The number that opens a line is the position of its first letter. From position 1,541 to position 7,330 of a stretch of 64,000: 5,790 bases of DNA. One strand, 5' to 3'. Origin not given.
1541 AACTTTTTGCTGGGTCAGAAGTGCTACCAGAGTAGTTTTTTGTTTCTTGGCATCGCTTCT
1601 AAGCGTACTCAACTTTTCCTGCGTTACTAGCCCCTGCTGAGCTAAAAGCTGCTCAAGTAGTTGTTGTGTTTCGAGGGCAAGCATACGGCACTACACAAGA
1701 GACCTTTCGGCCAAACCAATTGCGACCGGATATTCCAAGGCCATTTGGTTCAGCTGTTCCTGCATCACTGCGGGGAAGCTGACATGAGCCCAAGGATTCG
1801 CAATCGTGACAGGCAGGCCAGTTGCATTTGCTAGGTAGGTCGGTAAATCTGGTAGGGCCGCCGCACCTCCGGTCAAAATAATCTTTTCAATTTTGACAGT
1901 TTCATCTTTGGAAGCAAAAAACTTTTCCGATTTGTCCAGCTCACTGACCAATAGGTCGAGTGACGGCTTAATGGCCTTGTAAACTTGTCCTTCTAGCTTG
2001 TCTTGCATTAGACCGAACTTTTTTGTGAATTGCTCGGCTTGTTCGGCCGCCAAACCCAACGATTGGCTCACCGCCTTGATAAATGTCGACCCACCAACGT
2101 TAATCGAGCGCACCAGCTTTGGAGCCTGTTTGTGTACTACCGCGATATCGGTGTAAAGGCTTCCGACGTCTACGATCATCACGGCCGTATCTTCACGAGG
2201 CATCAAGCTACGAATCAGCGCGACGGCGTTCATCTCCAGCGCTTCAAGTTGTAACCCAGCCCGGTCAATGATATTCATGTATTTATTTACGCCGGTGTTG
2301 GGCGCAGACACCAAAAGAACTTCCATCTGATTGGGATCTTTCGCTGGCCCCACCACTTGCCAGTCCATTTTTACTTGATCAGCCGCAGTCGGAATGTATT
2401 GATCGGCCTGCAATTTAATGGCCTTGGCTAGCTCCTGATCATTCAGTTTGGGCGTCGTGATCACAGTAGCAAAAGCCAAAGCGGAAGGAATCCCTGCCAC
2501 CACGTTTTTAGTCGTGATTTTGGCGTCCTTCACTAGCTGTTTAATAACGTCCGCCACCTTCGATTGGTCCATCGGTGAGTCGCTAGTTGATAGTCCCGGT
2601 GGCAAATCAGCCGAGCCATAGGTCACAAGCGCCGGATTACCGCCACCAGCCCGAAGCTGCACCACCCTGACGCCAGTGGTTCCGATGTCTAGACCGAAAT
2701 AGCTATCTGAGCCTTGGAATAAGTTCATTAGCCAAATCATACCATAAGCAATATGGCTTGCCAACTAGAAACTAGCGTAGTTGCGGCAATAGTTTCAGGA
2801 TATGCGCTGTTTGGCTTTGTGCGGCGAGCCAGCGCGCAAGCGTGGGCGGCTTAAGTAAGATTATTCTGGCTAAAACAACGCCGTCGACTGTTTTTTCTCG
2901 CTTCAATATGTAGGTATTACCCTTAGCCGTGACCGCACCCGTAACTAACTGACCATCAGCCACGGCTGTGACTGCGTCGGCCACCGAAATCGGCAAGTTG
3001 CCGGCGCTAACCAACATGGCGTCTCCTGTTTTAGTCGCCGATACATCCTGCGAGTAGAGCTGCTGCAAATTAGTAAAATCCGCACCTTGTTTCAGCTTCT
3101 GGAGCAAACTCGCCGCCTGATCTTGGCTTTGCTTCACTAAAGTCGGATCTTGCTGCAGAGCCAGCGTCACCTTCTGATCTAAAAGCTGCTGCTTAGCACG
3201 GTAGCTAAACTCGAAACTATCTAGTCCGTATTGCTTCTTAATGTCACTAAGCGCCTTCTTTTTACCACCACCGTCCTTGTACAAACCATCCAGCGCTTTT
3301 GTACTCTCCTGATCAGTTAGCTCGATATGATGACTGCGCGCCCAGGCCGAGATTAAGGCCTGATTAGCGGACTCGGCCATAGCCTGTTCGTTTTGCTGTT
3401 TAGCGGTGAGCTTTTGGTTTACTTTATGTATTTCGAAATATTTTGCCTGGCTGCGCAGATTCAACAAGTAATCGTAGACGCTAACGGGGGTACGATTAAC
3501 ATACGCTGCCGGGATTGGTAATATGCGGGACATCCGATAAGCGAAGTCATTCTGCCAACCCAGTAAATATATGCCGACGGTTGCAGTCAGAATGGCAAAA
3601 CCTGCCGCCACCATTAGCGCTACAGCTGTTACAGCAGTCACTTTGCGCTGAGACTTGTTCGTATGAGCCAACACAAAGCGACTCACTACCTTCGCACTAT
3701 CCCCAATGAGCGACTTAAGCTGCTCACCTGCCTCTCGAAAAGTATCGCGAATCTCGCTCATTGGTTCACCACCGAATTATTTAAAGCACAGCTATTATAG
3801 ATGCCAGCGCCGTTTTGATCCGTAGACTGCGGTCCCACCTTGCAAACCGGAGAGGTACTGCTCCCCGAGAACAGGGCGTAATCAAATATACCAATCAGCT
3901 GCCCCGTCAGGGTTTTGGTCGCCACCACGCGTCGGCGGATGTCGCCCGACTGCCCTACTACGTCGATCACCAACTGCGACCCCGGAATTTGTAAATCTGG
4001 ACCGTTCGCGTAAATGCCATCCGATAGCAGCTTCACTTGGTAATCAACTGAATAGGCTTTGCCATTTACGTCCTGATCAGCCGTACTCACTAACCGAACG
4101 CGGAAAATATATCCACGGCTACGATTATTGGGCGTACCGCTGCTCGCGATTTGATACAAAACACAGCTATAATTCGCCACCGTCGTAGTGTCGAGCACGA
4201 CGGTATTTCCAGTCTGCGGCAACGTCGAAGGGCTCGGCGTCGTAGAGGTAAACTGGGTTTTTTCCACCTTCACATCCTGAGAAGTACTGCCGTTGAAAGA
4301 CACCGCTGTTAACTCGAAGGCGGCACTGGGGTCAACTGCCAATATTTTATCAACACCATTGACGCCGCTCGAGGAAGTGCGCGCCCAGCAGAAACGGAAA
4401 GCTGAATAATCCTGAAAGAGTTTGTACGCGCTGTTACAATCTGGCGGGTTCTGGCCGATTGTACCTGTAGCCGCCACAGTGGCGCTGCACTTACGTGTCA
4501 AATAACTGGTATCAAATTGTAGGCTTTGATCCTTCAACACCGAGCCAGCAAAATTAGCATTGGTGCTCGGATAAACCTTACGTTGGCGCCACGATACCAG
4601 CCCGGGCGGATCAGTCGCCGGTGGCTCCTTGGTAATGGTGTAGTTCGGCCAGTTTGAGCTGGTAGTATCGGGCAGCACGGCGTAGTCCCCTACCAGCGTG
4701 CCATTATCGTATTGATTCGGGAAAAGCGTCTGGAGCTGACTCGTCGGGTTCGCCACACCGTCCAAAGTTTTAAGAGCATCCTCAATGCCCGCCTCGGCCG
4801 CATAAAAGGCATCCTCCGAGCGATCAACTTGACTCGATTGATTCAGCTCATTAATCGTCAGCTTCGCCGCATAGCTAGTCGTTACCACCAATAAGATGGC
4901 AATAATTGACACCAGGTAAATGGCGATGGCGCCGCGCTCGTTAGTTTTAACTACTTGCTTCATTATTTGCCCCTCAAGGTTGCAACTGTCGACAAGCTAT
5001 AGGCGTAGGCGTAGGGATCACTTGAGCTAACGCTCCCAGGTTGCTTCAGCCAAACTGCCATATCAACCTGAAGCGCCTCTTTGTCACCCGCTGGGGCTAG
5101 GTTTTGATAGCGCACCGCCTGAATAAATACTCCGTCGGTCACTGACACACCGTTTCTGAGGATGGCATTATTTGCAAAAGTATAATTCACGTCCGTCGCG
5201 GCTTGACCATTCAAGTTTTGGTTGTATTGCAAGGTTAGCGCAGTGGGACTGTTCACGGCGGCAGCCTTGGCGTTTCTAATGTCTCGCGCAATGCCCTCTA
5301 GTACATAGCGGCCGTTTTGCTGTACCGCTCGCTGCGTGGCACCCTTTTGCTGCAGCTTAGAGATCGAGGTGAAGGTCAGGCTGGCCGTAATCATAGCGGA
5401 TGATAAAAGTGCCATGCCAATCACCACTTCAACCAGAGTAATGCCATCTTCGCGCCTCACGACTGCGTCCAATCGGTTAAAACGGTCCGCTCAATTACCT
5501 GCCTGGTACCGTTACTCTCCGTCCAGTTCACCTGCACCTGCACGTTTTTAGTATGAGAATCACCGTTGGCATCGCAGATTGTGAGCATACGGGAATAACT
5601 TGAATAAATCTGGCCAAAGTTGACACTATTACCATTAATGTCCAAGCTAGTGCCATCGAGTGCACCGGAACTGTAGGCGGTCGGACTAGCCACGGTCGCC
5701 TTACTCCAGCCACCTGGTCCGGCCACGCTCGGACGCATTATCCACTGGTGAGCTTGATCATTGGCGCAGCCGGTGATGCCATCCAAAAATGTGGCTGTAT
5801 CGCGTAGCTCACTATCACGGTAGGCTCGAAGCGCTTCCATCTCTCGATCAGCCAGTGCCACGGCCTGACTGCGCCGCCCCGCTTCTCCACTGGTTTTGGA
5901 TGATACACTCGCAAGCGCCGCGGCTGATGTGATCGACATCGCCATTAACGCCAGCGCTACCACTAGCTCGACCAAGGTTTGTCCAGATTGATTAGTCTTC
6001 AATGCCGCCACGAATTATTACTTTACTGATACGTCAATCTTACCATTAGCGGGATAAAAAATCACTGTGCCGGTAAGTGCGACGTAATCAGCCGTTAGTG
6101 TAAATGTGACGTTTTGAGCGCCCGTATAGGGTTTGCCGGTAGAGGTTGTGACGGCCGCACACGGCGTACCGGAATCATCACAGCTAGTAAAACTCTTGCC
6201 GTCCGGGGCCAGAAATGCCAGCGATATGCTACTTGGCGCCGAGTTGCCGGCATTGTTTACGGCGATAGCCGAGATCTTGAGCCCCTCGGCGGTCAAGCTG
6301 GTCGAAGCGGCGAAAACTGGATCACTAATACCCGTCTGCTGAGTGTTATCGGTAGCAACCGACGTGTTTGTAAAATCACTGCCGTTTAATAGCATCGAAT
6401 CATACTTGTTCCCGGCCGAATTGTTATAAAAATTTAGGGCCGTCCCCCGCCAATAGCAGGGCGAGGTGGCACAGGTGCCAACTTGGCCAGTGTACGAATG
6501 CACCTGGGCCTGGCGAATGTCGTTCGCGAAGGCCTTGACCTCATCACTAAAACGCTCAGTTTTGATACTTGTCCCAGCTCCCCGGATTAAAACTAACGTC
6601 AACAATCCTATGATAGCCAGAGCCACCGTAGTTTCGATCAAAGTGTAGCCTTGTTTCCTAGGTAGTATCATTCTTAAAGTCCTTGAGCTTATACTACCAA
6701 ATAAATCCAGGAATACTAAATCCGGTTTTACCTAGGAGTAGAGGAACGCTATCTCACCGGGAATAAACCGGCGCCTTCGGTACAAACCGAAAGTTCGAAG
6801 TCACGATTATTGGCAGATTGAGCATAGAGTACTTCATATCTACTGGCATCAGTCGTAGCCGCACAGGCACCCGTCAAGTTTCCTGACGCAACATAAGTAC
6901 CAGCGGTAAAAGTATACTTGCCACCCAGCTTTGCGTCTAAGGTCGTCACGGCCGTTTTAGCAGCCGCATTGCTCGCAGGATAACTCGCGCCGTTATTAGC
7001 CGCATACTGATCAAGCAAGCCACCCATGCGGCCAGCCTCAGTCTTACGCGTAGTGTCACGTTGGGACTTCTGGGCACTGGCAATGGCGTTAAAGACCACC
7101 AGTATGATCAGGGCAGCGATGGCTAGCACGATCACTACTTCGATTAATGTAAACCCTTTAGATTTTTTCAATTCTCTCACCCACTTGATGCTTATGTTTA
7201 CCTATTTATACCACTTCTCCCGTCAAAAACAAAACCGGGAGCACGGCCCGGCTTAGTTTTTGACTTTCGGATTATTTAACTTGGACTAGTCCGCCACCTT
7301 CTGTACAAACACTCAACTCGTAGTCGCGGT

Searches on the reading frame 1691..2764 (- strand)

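Call 37: search_protein_families(library=pfam, proteins=[window:1691-2764:-], max_evalue=0.001)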
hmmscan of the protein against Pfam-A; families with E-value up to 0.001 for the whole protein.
window:1691-2764:- (357 aa): 4 families
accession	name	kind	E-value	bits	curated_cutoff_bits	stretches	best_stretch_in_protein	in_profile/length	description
PF11104.14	PilM_2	-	8.4e-54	183.2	27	1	24-355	1-339/340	Type IV pilus assembly protein PilM;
PF14450.12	FtsA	-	8.1e-13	49.3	31.8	1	197-325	2-113/127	Cell division protein FtsA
PF06723.19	MreB_Mbl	-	1.9e-08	34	27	0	291-323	273-305/327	MreB/Mbl protein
PF25216.1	Volactin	-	0.00055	20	35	0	23-309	3-285/321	Volactin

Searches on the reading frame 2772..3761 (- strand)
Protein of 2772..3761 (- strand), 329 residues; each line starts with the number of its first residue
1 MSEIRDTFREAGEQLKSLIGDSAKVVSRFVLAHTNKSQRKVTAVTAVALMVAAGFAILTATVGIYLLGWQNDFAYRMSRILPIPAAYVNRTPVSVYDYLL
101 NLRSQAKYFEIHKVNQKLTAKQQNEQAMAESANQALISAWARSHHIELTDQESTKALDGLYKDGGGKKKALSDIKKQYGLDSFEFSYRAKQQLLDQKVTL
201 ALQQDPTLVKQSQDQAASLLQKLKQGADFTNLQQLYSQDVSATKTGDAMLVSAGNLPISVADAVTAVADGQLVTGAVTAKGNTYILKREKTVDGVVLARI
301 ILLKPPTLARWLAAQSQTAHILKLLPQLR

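Call 37: search_protein_families(library=pfam, proteins=[window:2772-3761:-], max_evalue=0.001)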
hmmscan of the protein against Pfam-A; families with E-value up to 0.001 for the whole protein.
window:2772-3761:- (329 aa): 4 families
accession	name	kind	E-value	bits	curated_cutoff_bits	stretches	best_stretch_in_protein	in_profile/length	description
PF13624.11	SurA_N_3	-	6.1e-07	29.8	27.2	1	43-198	13-161/162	SurA-like N-terminal domain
PF13616.12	Rotamase_3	-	3.6e-06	28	22.5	1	210-273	34-98/116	PPIC-type PPIASE domain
PF00639.27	Rotamase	-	2.4e-05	25.7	21.7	1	210-282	16-89/97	PPIC-type PPIASE domain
PF13145.12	Rotamase_2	-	0.00027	22.2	27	1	187-293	10-110/121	PPIC-type PPIASE domain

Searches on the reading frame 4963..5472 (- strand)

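Call 37: search_protein_families(library=pfam, proteins=[window:4963-5472:-], max_evalue=0.001)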
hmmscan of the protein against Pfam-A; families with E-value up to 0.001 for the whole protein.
window:4963-5472:- (169 aa): 1 family
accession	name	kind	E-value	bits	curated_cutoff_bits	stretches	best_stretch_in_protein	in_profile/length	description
PF07963.17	N_methyl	-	0.00075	19.4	21.2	0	6-30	2-26/27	Prokaryotic N-terminal methylation motif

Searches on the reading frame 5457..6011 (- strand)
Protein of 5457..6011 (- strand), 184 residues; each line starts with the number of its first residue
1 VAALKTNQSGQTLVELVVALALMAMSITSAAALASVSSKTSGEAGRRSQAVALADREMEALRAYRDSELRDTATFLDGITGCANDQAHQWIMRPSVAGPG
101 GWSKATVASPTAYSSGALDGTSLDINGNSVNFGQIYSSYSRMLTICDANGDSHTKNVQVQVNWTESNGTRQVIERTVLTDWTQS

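Call 37: search_protein_families(library=pfam, proteins=[window:5457-6011:-], max_evalue=0.001)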
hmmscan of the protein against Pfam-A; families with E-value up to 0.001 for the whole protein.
window:5457-6011:- (184 aa): 1 family
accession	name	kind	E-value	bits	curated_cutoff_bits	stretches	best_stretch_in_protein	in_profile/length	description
PF07963.17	N_methyl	-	3.1e-06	26.9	21.2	1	6-30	2-26/27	Prokaryotic N-terminal methylation motif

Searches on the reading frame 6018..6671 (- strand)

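Call 37: search_protein_families(library=pfam, proteins=[window:6018-6671:-], max_evalue=0.001)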
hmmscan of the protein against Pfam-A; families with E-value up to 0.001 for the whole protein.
window:6018-6671:- (217 aa): 1 family
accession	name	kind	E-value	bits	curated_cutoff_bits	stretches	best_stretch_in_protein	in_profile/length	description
PF07963.17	N_methyl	-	3.8e-06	26.7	21.2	1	5-28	3-26/27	Prokaryotic N-terminal methylation motif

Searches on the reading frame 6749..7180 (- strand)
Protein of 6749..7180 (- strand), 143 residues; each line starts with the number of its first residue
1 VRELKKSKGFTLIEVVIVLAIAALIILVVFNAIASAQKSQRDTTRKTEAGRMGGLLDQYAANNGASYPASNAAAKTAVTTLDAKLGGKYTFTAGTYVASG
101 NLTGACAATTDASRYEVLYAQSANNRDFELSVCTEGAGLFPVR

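Call 37: search_protein_families(library=pfam, proteins=[window:6749-7180:-], max_evalue=0.001)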
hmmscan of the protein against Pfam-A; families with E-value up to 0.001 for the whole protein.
window:6749-7180:- (143 aa): 1 family
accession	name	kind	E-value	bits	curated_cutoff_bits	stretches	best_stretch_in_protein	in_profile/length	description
PF07963.17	N_methyl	-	4.8e-08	32.7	21.2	1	5-30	2-27/27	Prokaryotic N-terminal methylation motif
